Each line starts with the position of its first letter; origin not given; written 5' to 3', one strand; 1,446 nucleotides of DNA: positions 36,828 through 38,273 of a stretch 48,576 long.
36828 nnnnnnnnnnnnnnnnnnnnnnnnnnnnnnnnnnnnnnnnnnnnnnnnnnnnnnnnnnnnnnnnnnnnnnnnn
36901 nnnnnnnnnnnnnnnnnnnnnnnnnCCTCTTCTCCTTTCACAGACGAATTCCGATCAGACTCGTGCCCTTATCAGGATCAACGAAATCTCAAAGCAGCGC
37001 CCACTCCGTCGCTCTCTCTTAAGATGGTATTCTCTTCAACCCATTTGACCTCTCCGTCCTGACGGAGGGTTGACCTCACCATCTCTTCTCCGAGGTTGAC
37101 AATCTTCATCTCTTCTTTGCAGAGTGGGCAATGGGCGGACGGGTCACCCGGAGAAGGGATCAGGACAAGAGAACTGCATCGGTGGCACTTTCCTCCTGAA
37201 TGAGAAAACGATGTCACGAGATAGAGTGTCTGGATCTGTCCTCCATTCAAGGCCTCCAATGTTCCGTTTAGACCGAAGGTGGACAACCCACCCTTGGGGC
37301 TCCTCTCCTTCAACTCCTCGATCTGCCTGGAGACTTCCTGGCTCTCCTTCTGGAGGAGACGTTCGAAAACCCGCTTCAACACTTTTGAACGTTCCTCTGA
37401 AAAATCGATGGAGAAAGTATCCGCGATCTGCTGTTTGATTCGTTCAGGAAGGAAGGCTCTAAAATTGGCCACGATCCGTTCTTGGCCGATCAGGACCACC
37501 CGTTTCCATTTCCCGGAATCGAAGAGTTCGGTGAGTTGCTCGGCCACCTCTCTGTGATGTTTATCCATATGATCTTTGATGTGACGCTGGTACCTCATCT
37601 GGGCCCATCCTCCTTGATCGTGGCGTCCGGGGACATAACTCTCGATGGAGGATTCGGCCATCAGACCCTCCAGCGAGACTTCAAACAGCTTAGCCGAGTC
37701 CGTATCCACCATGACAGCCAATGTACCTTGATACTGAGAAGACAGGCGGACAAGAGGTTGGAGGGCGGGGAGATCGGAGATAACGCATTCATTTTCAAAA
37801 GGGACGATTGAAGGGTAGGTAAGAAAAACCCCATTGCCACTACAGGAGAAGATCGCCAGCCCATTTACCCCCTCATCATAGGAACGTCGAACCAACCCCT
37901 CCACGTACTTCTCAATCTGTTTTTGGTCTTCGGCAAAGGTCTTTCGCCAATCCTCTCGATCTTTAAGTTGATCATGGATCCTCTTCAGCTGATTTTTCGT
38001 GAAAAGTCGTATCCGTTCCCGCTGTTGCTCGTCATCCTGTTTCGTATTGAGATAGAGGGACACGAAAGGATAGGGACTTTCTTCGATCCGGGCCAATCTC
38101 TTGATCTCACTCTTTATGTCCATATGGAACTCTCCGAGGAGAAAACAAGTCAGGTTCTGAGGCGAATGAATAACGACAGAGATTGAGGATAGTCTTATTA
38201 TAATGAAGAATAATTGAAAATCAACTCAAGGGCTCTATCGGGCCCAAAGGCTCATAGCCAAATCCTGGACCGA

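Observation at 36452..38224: eRF1/Pelota-like protein plus DUF151 nuclease: a promoter-equipped two-gene cassette wedged between nnr (yjeF) and tsaE (yjeE)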

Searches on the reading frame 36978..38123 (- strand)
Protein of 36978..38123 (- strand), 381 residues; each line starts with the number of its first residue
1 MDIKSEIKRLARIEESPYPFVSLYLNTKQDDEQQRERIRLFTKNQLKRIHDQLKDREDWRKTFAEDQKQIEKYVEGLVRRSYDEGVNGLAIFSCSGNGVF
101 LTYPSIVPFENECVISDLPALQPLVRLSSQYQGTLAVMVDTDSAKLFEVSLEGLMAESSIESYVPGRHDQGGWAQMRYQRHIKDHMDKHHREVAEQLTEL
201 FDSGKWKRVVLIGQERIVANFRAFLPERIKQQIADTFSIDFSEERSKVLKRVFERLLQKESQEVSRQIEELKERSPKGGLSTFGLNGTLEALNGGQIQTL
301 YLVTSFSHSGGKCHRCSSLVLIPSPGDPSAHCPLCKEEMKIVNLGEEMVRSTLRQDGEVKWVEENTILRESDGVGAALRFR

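Call 3: search_protein_families(library=pfam, proteins=[window:36978-38123:-], max_evalue=1)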
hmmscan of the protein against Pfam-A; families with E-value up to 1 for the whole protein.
window:36978-38123:- (381 aa): 12 families
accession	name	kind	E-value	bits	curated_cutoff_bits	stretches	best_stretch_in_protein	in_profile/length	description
PF18854.6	baeRF_family10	-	3.5e-28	99.1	27.1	1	119-253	1-139/143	Bacterial archaeo-eukaryotic release factor family 10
PF18859.6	acVLRF1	-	6.3e-16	59.2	27.1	1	152-258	21-126/130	Actinobacteria/chloroflexi VLRF1 release factor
PF18844.6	baeRF_family2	-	3e-10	40.8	26.9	1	135-237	3-107/149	Bacterial archaeo-eukaryotic release factor family 2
PF03464.20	eRF1_2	-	1.9e-08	35.2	27.1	1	136-253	4-124/133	eRF1 domain 2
PF18846.6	baeRF_family5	-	2.2e-05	25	27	1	170-253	51-131/132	Bacterial archaeo-eukaryotic release factor family 5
PF10116.14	Host_attach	-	4.8e-05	24.4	26.7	1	153-248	33-133/138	Protein required for attachment to host cells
PF18856.6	baeRF_family12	-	4.9e-05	24.4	27.7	1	156-244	38-129/138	Bacterial archaeo-eukaryotic release factor family 12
PF20512.3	PMI_typeI_hel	-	0.00019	22.3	23.4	1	228-275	5-52/88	Phosphomannose isomerase type I, helical insertion domain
PF03465.20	eRF1_3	-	0.028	15.3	25.8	1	259-381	3-105/106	eRF1 domain 3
PF14369.11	Zn_ribbon_19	-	0.26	11.9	30.8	1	313-336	5-28/35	zinc-ribbon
PF18842.6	LPD26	-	0.4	11.3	27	0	127-156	19-48/62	Large polyvalent protein associated domain 26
PF20097.4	DUF6487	-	0.5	11.3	24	0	332-365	1-25/67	Domain of unknown function (DUF6487)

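Call 4: search_protein_families(library=ncbifam, proteins=[window:36978-38123:-], max_evalue=1)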
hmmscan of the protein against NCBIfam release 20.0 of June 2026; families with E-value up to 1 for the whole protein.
window:36978-38123:- (381 aa): 6 families
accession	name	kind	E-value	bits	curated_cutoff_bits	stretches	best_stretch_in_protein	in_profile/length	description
NF052289.1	Rv2629_fam_RHF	equivalog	1.9e-22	79.9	320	1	16-379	6-356/357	Rv2629 family ribosome hibernation factor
TIGR03676.1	aRF1_eRF1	equivalog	5e-17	61.8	234.7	1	152-380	152-401/403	peptide chain release factor aRF-1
NF052288.1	MSMEG_1130_fam_RHF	equivalog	1.5e-16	60.4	480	1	20-379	20-386/387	MSMEG_1130 family ribosome hibernation factor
NF041024.1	acVLRF1_NCBI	exception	1.7e-06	27.9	125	1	149-255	90-199/208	acVLRF1 family peptidyl-tRNA hydrolase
TIGR00111.1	pelota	equivalog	0.00015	21.2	177.65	1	129-305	131-302/351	mRNA surveillance protein pelota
TIGR00316.1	cdhC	equivalog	0.13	11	355.95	1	203-273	343-412/460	CO dehydrogenase/CO-methylating acetyl-CoA synthase complex subunit beta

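Call 9: find_homologous_proteins(query=window:36978-38123:-, max_evalue=0.00001)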
Query window:36978-38123:- (381 aa): 367 proteins with E <= 0.00001 among 4515 candidates; the best 120 are listed.
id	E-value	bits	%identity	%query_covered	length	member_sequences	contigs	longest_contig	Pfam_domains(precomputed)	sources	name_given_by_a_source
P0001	1.8e-232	789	90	100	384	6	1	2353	PF03464.21,PF18844.7,PF18854.7,PF18859.7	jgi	jgi:peptide chain release factor subunit 1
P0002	2.3e-222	756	87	100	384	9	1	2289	PF03464.21,PF18844.7,PF18854.7,PF18846.7,PF18859.7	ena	-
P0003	2.6e-219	746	85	100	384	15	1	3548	PF03464.21,PF18844.7,PF18854.7,PF18846.7,PF18859.7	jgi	jgi:peptide chain release factor subunit 1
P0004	2.8e-219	746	86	100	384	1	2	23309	PF03464.21,PF18844.7,PF18854.7,PF18856.7,PF18859.7,PF20512.4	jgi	jgi:peptide chain release factor subunit 1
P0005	3.2e-218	742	84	100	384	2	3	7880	PF03464.21,PF18844.7,PF18854.7,PF18859.7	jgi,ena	-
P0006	6.0e-218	741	86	100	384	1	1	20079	PF03464.21,PF18844.7,PF18854.7,PF18859.7,PF20512.4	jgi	jgi:peptide chain release factor subunit 1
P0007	5.1e-215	732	83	100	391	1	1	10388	PF03464.21,PF18844.7,PF18854.7,PF18846.7,PF18856.7,PF18859.7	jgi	-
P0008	9.0e-212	721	84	100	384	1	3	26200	PF03464.21,PF18844.7,PF18854.7,PF18846.7,PF18859.7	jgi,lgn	jgi:peptide chain release factor subunit 1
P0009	4.2e-211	719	81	100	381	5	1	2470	PF03464.21,PF18844.7,PF18854.7,PF18859.7,PF20512.4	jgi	jgi:peptide chain release factor subunit 1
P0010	1.5e-210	717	81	100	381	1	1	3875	PF03464.21,PF18844.7,PF18854.7,PF18846.7,PF18859.7,PF20512.4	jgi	jgi:peptide chain release factor subunit 1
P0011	2.6e-205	700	80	100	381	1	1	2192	PF03464.21,PF18844.7,PF18854.7,PF18846.7,PF18859.7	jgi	jgi:peptide chain release factor subunit 1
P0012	3.1e-205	699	80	100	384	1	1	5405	PF03464.21,PF18844.7,PF18854.7,PF18846.7,PF18859.7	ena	-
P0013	8.0e-205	698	79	100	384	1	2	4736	PF03464.21,PF18844.7,PF18854.7,PF18846.7,PF18859.7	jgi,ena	-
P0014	9.8e-205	698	79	100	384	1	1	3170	PF03464.21,PF18844.7,PF18854.7,PF18846.7,PF18859.7,PF20512.4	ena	-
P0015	2.7e-204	696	79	100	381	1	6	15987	PF03464.21,PF18844.7,PF18854.7,PF18846.7,PF18859.7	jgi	jgi:peptide chain release factor subunit 1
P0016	3.3e-204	696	79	100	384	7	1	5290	PF03464.21,PF18844.7,PF18854.7,PF18846.7,PF18859.7,PF20512.4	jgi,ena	jgi:peptide chain release factor subunit 1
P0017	6.4e-204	695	80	100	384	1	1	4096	PF03464.21,PF18844.7,PF18854.7,PF18846.7,PF18859.7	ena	-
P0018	6.8e-204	695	79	100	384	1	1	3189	PF03464.21,PF18844.7,PF18854.7,PF18859.7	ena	-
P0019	1.0e-203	694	79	100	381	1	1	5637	PF03464.21,PF18844.7,PF18854.7,PF18846.7,PF18859.7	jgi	jgi:peptide chain release factor subunit 1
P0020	1.4e-203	694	79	100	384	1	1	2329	PF03464.21,PF18844.7,PF18854.7,PF18846.7,PF18859.7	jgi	-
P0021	1.4e-203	694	79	100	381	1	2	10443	PF03464.21,PF18844.7,PF18854.7,PF18846.7,PF18859.7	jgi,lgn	jgi:peptide chain release factor subunit 1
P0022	2.4e-203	693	79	100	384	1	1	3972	PF03464.21,PF18844.7,PF18854.7,PF18859.7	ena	-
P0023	2.7e-203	693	78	100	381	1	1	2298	PF03464.21,PF18844.7,PF18854.7,PF18846.7,PF18859.7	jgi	jgi:peptide chain release factor subunit 1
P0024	3.7e-203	693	78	100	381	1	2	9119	PF03464.21,PF18844.7,PF18854.7,PF18846.7,PF18859.7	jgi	jgi:peptide chain release factor subunit 1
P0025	6.3e-203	692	78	100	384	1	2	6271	PF03464.21,PF18844.7,PF18854.7,PF18859.7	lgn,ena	-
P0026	3.1e-202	689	78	100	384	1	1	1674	PF03464.21,PF18844.7,PF18854.7,PF18859.7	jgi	-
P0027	3.3e-202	689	79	99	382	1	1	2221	PF03464.21,PF18844.7,PF18854.7,PF18859.7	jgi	-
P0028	5.9e-202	689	79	100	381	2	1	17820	PF03464.21,PF18844.7,PF18854.7,PF18859.7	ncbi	ncbi:MAG: Vms1/Ankzf1 family peptidyl-tRNA hydrolase [Thermodesulfobacteriota bacterium]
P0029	1.6e-201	687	80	100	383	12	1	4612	PF03464.21,PF18844.7,PF18854.7,PF18859.7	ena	-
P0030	3.5e-201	686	79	100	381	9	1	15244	PF03464.21,PF18844.7,PF18854.7,PF18859.7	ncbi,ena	-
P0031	6.4e-201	685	78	100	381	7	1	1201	PF03464.21,PF18844.7,PF18854.7,PF18846.7,PF18859.7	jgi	jgi:peptide chain release factor subunit 1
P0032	1.7e-200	684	78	100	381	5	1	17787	PF03464.21,PF18844.7,PF18854.7,PF18846.7,PF18856.7,PF18859.7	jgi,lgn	jgi:peptide chain release factor subunit 1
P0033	2.4e-200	683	78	100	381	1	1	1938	PF03464.21,PF18844.7,PF18854.7,PF18859.7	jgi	jgi:peptide chain release factor subunit 1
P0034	4.3e-200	682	78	100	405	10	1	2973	PF03464.21,PF18844.7,PF18854.7,PF18846.7,PF18856.7,PF18859.7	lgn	-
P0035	6.9e-200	682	78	100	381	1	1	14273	PF03464.21,PF18844.7,PF18854.7,PF18846.7,PF18859.7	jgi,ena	-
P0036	8.0e-200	682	79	100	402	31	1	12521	PF03464.21,PF18844.7,PF18854.7,PF18846.7,PF18859.7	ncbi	-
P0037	9.4e-200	681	79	100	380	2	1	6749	PF03464.21,PF18844.7,PF18854.7,PF18859.7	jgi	-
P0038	1.8e-199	680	79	100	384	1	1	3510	PF03464.21,PF18844.7,PF18854.7,PF18846.7,PF18859.7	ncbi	-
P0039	2.7e-199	680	79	100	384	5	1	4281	PF03464.21,PF18844.7,PF18854.7,PF18846.7,PF18859.7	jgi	-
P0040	8.9e-199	678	79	100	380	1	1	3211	PF03464.21,PF18844.7,PF18854.7,PF18859.7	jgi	-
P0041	1.8e-198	677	78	100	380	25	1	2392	PF03464.21,PF18844.7,PF18854.7,PF18859.7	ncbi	-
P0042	3.8e-198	676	78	100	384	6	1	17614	PF03464.21,PF18844.7,PF18854.7,PF18846.7,PF18859.7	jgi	-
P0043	4.5e-198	676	72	100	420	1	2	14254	PF03464.21,PF18844.7,PF18854.7,PF18846.7,PF18859.7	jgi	jgi:peptide chain release factor subunit 1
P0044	7.8e-197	672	77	100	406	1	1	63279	PF03464.21,PF18844.7,PF18854.7,PF18856.7,PF18859.7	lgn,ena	-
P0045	9.3e-197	671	77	100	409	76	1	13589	PF03464.21,PF18844.7,PF18854.7,PF18856.7,PF18859.7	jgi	jgi:peptide chain release factor subunit 1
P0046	1.4e-196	671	78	100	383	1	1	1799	PF03464.21,PF18844.7,PF18854.7,PF18859.7,PF20512.4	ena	-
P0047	1.8e-196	671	78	100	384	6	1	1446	PF03464.21,PF18844.7,PF18854.7,PF18846.7,PF18856.7,PF18859.7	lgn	-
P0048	1.9e-196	671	77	100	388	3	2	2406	PF03464.21,PF18844.7,PF18854.7,PF18859.7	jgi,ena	jgi:peptide chain release factor subunit 1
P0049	3.6e-196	670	76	100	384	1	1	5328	PF03464.21,PF10116.15,PF18844.7,PF18854.7,PF18846.7,PF18856.7,PF18859.7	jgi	jgi:peptide chain release factor subunit 1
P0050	3.8e-196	669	77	100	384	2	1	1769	PF03464.21,PF18844.7,PF18854.7,PF18859.7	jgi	jgi:peptide chain release factor subunit 1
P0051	8.7e-196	668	76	100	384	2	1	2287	PF03464.21,PF18844.7,PF18854.7,PF18859.7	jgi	-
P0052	1.5e-195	668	76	100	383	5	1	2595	PF03464.21,PF18844.7,PF18854.7,PF18859.7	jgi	jgi:peptide chain release factor subunit 1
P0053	2.5e-195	667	77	100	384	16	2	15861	PF03464.21,PF18844.7,PF18854.7,PF18846.7,PF18859.7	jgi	-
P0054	2.6e-195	667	77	100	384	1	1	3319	PF03464.21,PF10116.15,PF18844.7,PF18854.7,PF18856.7,PF18859.7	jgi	-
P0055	5.2e-195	666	76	100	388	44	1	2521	PF03464.21,PF18844.7,PF18854.7,PF18859.7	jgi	jgi:peptide chain release factor subunit 1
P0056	7.5e-195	665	76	100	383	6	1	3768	PF03464.21,PF18844.7,PF18854.7,PF18859.7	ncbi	-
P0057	1.8e-194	664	76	100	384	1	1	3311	PF03464.21,PF10116.15,PF18844.7,PF18854.7,PF18846.7,PF18856.7,PF18859.7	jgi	jgi:peptide chain release factor subunit 1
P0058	2.9e-194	663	76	100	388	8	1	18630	PF03464.21,PF18844.7,PF18854.7,PF18846.7,PF18856.7,PF18859.7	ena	-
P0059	3.0e-194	663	76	100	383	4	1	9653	PF03464.21,PF18844.7,PF18854.7,PF18859.7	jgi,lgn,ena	-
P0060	3.3e-194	663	77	100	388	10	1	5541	PF03464.21,PF18844.7,PF18854.7,PF18859.7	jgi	jgi:peptide chain release factor subunit 1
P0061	4.6e-194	663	76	100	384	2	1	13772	PF03464.21,PF18844.7,PF18854.7,PF18859.7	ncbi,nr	ncbi:MAG: Vms1/Ankzf1 family peptidyl-tRNA hydrolase [Thermodesulfobacteriota bacterium]|nr:Vms1/Ank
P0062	4.9e-194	663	78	97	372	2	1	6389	PF03464.21,PF18844.7,PF18854.7,PF18846.7,PF18859.7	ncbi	-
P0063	7.4e-194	662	76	100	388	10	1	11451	PF03464.21,PF10116.15,PF18844.7,PF18854.7,PF18859.7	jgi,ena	-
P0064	1.3e-193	661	77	100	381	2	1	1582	PF03464.21,PF18844.7,PF18854.7,PF18859.7,PF20512.4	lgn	-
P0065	1.4e-193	661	75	100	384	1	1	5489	PF03464.21,PF18844.7,PF18854.7,PF18859.7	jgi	jgi:peptide chain release factor subunit 1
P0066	1.7e-193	661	76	100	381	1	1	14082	PF03464.21,PF18844.7,PF18854.7,PF18859.7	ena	-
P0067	2.4e-193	660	75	100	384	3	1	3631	PF03464.21,PF18844.7,PF18854.7,PF18859.7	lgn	-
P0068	3.3e-193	660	76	100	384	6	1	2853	PF03464.21,PF18844.7,PF18854.7,PF18846.7,PF18859.7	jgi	jgi:peptide chain release factor subunit 1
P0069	5.4e-193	659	76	100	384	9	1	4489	PF03464.21,PF18844.7,PF18854.7,PF18859.7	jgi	jgi:peptide chain release factor subunit 1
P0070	3.0e-192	657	76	100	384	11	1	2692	PF03464.21,PF18844.7,PF18854.7,PF18859.7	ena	-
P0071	3.6e-192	656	75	100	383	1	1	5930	PF03464.21,PF18844.7,PF18854.7,PF18846.7,PF18859.7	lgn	-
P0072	4.4e-192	656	76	100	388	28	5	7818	PF03464.21,PF18844.7,PF18854.7,PF18859.7,PF20512.4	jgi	jgi:peptide chain release factor subunit 1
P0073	5.9e-192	656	76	100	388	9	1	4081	PF03464.21,PF18844.7,PF18854.7,PF18856.7,PF18859.7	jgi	jgi:peptide chain release factor subunit 1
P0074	7.5e-192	655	76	100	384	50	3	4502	PF03464.21,PF18844.7,PF18854.7,PF18859.7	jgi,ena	jgi:peptide chain release factor subunit 1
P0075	2.1e-191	654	74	100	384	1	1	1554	PF03464.21,PF10116.15,PF18844.7,PF18854.7,PF18859.7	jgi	-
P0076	3.4e-191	653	74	100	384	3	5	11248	PF03464.21,PF18844.7,PF18854.7,PF18856.7,PF18859.7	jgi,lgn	jgi:peptide chain release factor subunit 1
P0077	4.1e-191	653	76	100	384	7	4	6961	PF03464.21,PF18844.7,PF18854.7,PF18856.7,PF18859.7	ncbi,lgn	-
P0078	5.7e-191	652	76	100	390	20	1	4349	PF03464.21,PF10116.15,PF18844.7,PF18854.7,PF18846.7,PF18856.7,PF18859.7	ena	-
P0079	6.3e-191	652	75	100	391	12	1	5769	PF03464.21,PF18844.7,PF18854.7,PF18859.7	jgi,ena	-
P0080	1.1e-190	652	74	100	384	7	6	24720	PF03464.21,PF18844.7,PF18854.7,PF18846.7,PF18859.7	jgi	jgi:peptide chain release factor subunit 1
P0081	2.7e-190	650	77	100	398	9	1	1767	PF03464.21,PF10116.15,PF18844.7,PF18854.7,PF18859.7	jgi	jgi:peptide chain release factor subunit 1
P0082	3.0e-190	650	74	100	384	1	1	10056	PF03464.21,PF18844.7,PF18854.7,PF18859.7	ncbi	ncbi:MAG: baeRF10 domain-containing protein [Thermodesulfobacteriota bacterium]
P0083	3.2e-190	650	75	100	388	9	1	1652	PF03464.21,PF10116.15,PF18844.7,PF18854.7,PF18846.7,PF18856.7,PF18859.7,PF20512.4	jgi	jgi:peptide chain release factor subunit 1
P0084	4.5e-190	649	74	100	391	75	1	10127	PF03464.21,PF18844.7,PF18854.7,PF18859.7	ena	-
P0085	1.1e-189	648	75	100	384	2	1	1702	PF03464.21,PF18844.7,PF18854.7,PF18846.7,PF18856.7,PF18859.7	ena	-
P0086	1.5e-189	648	75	100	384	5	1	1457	PF03464.21,PF18844.7,PF18854.7,PF18846.7,PF18859.7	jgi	-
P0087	1.6e-189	648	74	100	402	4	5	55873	PF03464.21,PF18844.7,PF18854.7,PF18846.7,PF18859.7,PF20512.4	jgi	jgi:peptide chain release factor subunit 1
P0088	2.7e-189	647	74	100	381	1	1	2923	PF18854.7,PF18859.7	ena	-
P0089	3.1e-189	647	74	100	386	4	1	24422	PF03464.21,PF18844.7,PF18854.7,PF18846.7,PF18859.7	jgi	jgi:peptide chain release factor subunit 1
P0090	3.8e-189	646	75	100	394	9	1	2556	PF03464.21,PF18844.7,PF18854.7,PF18859.7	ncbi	-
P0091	6.4e-189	646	74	100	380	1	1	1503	PF03464.21,PF18844.7,PF18854.7,PF18846.7,PF18859.7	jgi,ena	-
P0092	7.7e-189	645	75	100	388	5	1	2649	PF03464.21,PF18844.7,PF18854.7,PF18859.7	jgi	-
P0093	1.5e-188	644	74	100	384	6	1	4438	PF03464.21,PF18844.7,PF18854.7,PF18846.7,PF18859.7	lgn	-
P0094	4.1e-188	643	74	100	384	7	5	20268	PF03464.21,PF18844.7,PF18854.7,PF18846.7,PF18859.7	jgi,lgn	-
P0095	6.3e-188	642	75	100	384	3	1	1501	PF03464.21,PF18844.7,PF18854.7,PF18846.7,PF18856.7,PF18859.7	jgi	-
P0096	7.0e-188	642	74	100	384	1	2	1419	PF03464.21,PF18844.7,PF18854.7,PF18859.7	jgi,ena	-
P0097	7.5e-188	642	73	100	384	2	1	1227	PF03464.21,PF18844.7,PF18854.7,PF18846.7,PF18856.7,PF18859.7,PF20512.4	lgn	-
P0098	1.4e-187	641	74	100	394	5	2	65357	PF03464.21,PF18844.7,PF18854.7,PF18859.7,PF20512.4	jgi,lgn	jgi:peptide chain release factor subunit 1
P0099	2.7e-187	640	75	100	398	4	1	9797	PF03464.21,PF18844.7,PF18854.7,PF18859.7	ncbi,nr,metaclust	ncbi:MAG: hypothetical protein A2W09_06260 [Deltaproteobacteria bacterium RBG_16_50_11]|nr:MAG: hypo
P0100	1.9e-186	638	76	100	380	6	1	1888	PF03464.21,PF18844.7,PF18854.7,PF18859.7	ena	-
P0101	2.0e-186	637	74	100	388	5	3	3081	PF03464.21,PF18844.7,PF18854.7,PF18856.7,PF18859.7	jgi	jgi:peptide chain release factor subunit 1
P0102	3.0e-186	637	73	100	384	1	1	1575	PF03464.21,PF18844.7,PF18854.7,PF18859.7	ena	-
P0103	6.3e-186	636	72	100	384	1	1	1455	PF03464.21,PF18844.7,PF18854.7,PF18846.7,PF18859.7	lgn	-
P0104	6.7e-186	636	73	100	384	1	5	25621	PF03464.21,PF18844.7,PF18854.7,PF18846.7,PF18859.7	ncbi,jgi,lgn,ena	-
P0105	1.4e-185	635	76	100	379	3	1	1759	PF03464.21,PF18844.7,PF18854.7,PF18859.7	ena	-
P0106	1.5e-185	635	75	100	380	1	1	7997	PF03464.21,PF18844.7,PF18854.7,PF18859.7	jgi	jgi:peptide chain release factor subunit 1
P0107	1.9e-185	634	71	100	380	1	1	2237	PF03464.21,PF18844.7,PF18854.7,PF18846.7,PF18859.7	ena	-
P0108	2.4e-185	634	75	98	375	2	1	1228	PF03464.21,PF18844.7,PF18854.7,PF18859.7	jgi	jgi:peptide chain release factor subunit 1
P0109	2.7e-185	634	73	100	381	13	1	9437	PF03464.21,PF18844.7,PF18854.7,PF18859.7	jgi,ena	-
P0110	2.8e-185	634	72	100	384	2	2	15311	PF03464.21,PF18844.7,PF18854.7,PF18859.7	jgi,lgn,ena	jgi:peptide chain release factor subunit 1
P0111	3.1e-185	634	72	100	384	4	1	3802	PF03464.21,PF18844.7,PF18854.7,PF18846.7,PF18859.7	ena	-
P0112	3.3e-185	634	72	100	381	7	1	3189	PF03464.21,PF18844.7,PF18854.7,PF18859.7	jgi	-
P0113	4.1e-185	633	72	100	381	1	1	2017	PF03464.21,PF18844.7,PF18854.7,PF18859.7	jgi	-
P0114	4.7e-185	633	71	100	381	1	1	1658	PF03464.21,PF18844.7,PF18854.7,PF18859.7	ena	-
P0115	5.4e-185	633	72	99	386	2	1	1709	PF03464.21,PF18844.7,PF18854.7,PF18859.7,PF20512.4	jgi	jgi:peptide chain release factor subunit 1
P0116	5.4e-185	633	75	100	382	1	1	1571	PF03464.21,PF18844.7,PF18854.7,PF18846.7,PF18859.7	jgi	jgi:peptide chain release factor subunit 1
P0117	7.2e-185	632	73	100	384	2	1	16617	PF03464.21,PF18844.7,PF18854.7,PF18859.7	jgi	-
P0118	7.9e-185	632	71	100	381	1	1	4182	PF03464.21,PF18844.7,PF18854.7,PF18859.7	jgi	jgi:peptide chain release factor subunit 1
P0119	8.2e-185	632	72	100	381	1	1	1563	PF03464.21,PF18844.7,PF18854.7,PF18856.7,PF18859.7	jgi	jgi:peptide chain release factor subunit 1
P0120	1.0e-184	632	75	100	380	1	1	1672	PF03464.21,PF18844.7,PF18854.7,PF18859.7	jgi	-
